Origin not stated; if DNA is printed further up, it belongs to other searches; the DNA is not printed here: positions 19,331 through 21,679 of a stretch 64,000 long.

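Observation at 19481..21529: Free-standing GT4-GT2 enzyme duplicates the catalytic core of the giant protein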

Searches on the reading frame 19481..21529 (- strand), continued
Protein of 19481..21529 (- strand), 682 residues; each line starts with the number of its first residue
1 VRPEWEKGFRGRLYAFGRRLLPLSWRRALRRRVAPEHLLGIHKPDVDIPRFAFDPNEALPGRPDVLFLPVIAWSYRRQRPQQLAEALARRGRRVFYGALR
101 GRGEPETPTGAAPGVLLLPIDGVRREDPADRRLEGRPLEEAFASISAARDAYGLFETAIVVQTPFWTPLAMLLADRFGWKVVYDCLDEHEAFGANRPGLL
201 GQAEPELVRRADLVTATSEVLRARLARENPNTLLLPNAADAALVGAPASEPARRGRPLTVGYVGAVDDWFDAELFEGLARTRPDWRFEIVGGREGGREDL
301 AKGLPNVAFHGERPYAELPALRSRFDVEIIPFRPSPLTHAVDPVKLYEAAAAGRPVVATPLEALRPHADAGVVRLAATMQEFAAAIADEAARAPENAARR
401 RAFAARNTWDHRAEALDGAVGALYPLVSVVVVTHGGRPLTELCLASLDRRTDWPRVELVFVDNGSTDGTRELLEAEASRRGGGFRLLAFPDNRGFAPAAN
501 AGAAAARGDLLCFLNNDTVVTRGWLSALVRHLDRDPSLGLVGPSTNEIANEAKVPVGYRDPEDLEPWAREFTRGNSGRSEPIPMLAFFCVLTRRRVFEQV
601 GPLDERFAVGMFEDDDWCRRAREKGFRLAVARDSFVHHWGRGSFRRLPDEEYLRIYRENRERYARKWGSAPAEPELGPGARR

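Call 26: find_encoding_contigs(protein=P0020, flank=10000, max_places=3)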
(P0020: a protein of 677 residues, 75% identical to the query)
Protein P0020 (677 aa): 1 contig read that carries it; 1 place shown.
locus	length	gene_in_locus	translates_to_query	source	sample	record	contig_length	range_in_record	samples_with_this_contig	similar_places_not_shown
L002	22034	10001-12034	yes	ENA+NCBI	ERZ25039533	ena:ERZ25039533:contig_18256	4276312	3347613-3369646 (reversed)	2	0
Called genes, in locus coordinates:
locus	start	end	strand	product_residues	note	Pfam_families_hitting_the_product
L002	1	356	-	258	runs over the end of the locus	PF00795:CN_hydrolase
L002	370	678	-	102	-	PF12973:Cupin_7 (weak), PF05899:Cupin_3, PF07883:Cupin_2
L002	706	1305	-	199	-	PF00210:Ferritin, PF02915:Rubrerythrin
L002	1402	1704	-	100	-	PF00076:RRM_1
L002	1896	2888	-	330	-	PF00941:FAD_binding_5, PF03450:CO_deh_flav_C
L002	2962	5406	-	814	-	PF01315:Ald_Xan_dh_C, PF02738:MoCoBD_1, PF20256:MoCoBD_2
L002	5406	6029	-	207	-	PF00111:Fer2, PF13085:Fer2_3 (faint), PF01799:Fer2_2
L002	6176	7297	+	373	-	PF01053:Cys_Met_Meta_PP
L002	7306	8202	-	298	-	PF01551:Peptidase_M23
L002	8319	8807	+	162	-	PF00127:Copper-bind (weak)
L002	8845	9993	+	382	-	PF02350:Epimerase_2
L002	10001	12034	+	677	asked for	PF13579:Glyco_trans_4_4 (weak), PF00534:Glycos_transf_1 (weak), PF13524:Glyco_trans_1_2 (weak), PF13692:Glyco_trans_1_4, PF13641:Glyco_tranf_2_3, PF00535:Glycos_transf_2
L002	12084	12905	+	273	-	PF01061:ABC2_membrane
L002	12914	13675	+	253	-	PF00005:ABC_tran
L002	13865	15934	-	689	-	PF00395:SLH (faint)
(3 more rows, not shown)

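Call 28: search_protein_representatives(protein=window:19481-21529:-)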
Query: 682 residues. Proteins with E-value up to 0.001 (for the whole library): 130506; up to 1e-10: 42117; up to 1e-30: 4242. The best 150 are listed.
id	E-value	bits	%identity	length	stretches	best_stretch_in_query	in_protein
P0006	0.0e+00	1134.0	77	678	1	1-673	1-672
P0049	0.0e+00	1020.0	58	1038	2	1-671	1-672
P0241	2.2e-255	865.9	41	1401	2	25-673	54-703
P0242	1.4e-244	830.2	43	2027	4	61-680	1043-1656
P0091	1.4e-239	813.7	50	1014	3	9-672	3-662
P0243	7.3e-215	732.0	36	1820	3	61-668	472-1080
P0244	8.4e-200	682.2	43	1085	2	64-678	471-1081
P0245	5.0e-196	669.8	43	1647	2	13-669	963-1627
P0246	2.7e-195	667.4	42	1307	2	64-668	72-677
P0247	1.1e-193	662.0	39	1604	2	57-668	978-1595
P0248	3.5e-191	653.8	45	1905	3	58-676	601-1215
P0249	3.9e-190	650.3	43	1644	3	62-669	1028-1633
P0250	1.0e-189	648.9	45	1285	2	57-680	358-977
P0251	1.1e-189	648.8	35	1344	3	58-670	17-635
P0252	1.6e-186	638.3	44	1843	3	64-666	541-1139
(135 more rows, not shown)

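Call 38: predict_structure(alignment_id=A1)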
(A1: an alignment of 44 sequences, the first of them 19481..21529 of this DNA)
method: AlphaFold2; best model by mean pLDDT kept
length: 682 residues; sequences in the alignment: 44
mean_pLDDT: 88.6   pTM: 0.85
mean pLDDT of the five models: 88.6, 88.1, 87.2, 86.7, 86.2
residues with pLDDT >= 90: 438; 70-90: 187; 50-70: 46; < 50: 11
segments of 3 or more residues with pLDDT < 50: 44-47, 677-682
pLDDT, mean of each block of 10 residues (from residue 1): 68 80 73 72 52 76 94 87 95 95 92 95 90 96 95 94 96 95 92 84 93 97 96 94 67 77 89 95 95 77 90 86 93 93 93 95 95 97 96 90 93 97 97 90 93 96 93 95 94 91 97 94 94 96 84 83 88 94 90 98 84 90 97 90 63 84 88 53 41
secondary structure, 60 per line:
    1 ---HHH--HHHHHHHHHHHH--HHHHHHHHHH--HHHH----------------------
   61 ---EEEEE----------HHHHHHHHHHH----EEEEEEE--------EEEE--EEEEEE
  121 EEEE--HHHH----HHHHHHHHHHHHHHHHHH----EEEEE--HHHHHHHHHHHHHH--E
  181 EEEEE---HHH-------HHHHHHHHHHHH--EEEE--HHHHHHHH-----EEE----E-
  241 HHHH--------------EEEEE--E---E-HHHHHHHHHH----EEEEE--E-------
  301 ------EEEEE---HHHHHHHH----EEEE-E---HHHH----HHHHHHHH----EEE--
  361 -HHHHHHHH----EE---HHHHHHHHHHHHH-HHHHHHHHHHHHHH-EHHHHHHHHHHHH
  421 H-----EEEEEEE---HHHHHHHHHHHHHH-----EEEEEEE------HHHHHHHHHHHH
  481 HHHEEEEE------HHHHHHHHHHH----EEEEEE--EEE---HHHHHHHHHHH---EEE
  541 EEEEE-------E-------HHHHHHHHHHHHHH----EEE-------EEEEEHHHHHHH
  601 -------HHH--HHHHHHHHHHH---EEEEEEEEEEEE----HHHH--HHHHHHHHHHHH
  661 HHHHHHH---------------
elements in order: H9-20 H23-32 H35-38 E64-68 H79-89 E94-100 E109-112 E115-124 H127-130 H135-152 E157-161 H164-177 E180-185 H199-210 E213-216 H219-226 E232-234 H241-244 E259-263 H272-281 E286-290 E307-311 H315-322 E327-330 H336-339 H344-351 E356-358 H362-369 H379-391 H393-406 H409-421 E427-433 H437-450 E456-462 H469-483 E484-488 H495-505 E510-515 E518-520 H524-534 E538-545 H561-574 E579-581 E589-593 H594-600 H613-623 E627-638 H643-646 H649-667

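Call 41: fold_search(model_id=the predicted structure, library=pdb)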
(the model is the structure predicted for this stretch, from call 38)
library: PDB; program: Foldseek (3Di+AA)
matches with E <= 10: 1630; with E <= 0.001: 608
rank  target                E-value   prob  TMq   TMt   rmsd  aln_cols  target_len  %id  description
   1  3c48_B                2.9e-16  1.00  0.26  0.42  11.0       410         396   17  Structure of the retaining glycosyltransferase MshA: The first step in mycothiol biosynthesis. Organism: Corynebacteri (released 2008-03-25)
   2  3c4q_A                1.8e-15  1.00  0.42  0.70   4.5       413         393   17  Structure of the retaining glycosyltransferase MshA : The first step in mycothiol biosynthesis. Organism : Corynebacte (released 2008-04-01)
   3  3c48_A                1.8e-15  1.00  0.28  0.44  11.2       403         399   19  Structure of the retaining glycosyltransferase MshA: The first step in mycothiol biosynthesis. Organism: Corynebacteri (released 2008-03-25)
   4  6nqt_E                8.6e-15  1.00  0.29  0.41   6.3       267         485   22  GalNac-T2 soaked with UDP-sugar (released 2020-01-29)
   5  3c4q_B                2.6e-14  1.00  0.41  0.67   4.5       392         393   16  Structure of the retaining glycosyltransferase MshA : The first step in mycothiol biosynthesis. Organism : Corynebacte (released 2008-04-01)
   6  6kih_A                3.0e-14  1.00  0.43  0.70   4.5       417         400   18  Sucrose-phosphate synthase (tll1590) from Thermosynechococcus elongatus (released 2020-05-27)
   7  4d0z_F                4.5e-14  1.00  0.30  0.40   6.1       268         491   21  GalNAc-T2 crystal soaked with UDP-5SGalNAc, mEA2 and manganese (Higher resolution dataset) (released 2014-05-28)
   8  4d0t_A                5.4e-14  1.00  0.30  0.40   6.0       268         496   21  GalNAc-T2 crystal soaked with UDP-GalNAc, EA2 peptide and manganese (released 2014-05-28)
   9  6nqt_A                5.4e-14  1.00  0.29  0.40   6.2       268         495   21  GalNac-T2 soaked with UDP-sugar (released 2020-01-29)
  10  4d0z_C                5.7e-14  1.00  0.27  0.38   8.4       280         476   21  GalNAc-T2 crystal soaked with UDP-5SGalNAc, mEA2 and manganese (Higher resolution dataset) (released 2014-05-28)
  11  6s22_A                6.1e-14  1.00  0.29  0.37   6.2       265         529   18  Crystal structure of the TgGalNAc-T3 in complex with UDP, manganese and FGF23c (released 2019-12-25)
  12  6kih_B                6.4e-14  1.00  0.44  0.72   4.2       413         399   19  Sucrose-phosphate synthase (tll1590) from Thermosynechococcus elongatus (released 2020-05-27)
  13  6s24_A                7.2e-14  1.00  0.30  0.38   5.9       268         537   18  Crystal structure of the TgGalNAc-T3 in complex with UDP, manganese and the peptide 3 (released 2019-12-25)
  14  4d0t_B                8.1e-14  1.00  0.29  0.40   6.1       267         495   21  GalNAc-T2 crystal soaked with UDP-GalNAc, EA2 peptide and manganese (released 2014-05-28)
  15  5ndf_E                9.1e-14  1.00  0.29  0.40   6.2       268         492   22  Small-molecule inhibition of ppGalNAc-Ts selectively reduces mucin-type O-glycosylation (released 2017-11-01)
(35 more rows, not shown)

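Call 42: find_encoding_contigs(protein=P0101, flank=10000, max_places=2)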
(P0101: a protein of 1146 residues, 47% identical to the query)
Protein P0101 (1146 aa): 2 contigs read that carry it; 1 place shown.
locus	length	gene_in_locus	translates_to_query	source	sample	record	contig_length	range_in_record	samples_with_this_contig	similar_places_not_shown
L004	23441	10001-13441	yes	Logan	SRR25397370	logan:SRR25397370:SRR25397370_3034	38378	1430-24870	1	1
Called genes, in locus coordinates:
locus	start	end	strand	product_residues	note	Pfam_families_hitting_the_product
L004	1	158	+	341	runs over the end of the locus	PF13524:Glyco_trans_1_2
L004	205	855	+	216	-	PF13649:Methyltransf_25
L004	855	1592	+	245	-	PF08889:WbqC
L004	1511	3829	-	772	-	PF01564:Spermine_synth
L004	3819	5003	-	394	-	PF01041:DegT_DnrJ_EryC1, PF00266:Aminotran_5 (weak)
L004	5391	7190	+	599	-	PF04230:PS_pyruv_trans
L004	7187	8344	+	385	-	PF13579:Glyco_trans_4_4 (weak), PF02350:Epimerase_2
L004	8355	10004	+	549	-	PF13692:Glyco_trans_1_4 (weak), PF13524:Glyco_trans_1_2 (weak)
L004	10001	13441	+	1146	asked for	PF13692:Glyco_trans_1_4, PF00535:Glycos_transf_2, PF13641:Glyco_tranf_2_3, PF00534:Glycos_transf_1 (weak), PF13692:Glyco_trans_1_4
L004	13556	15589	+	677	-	-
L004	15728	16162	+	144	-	-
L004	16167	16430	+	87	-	-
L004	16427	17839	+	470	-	-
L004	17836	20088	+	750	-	PF00884:Sulfatase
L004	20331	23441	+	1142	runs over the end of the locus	PF04389:Peptidase_M28, PF00395:SLH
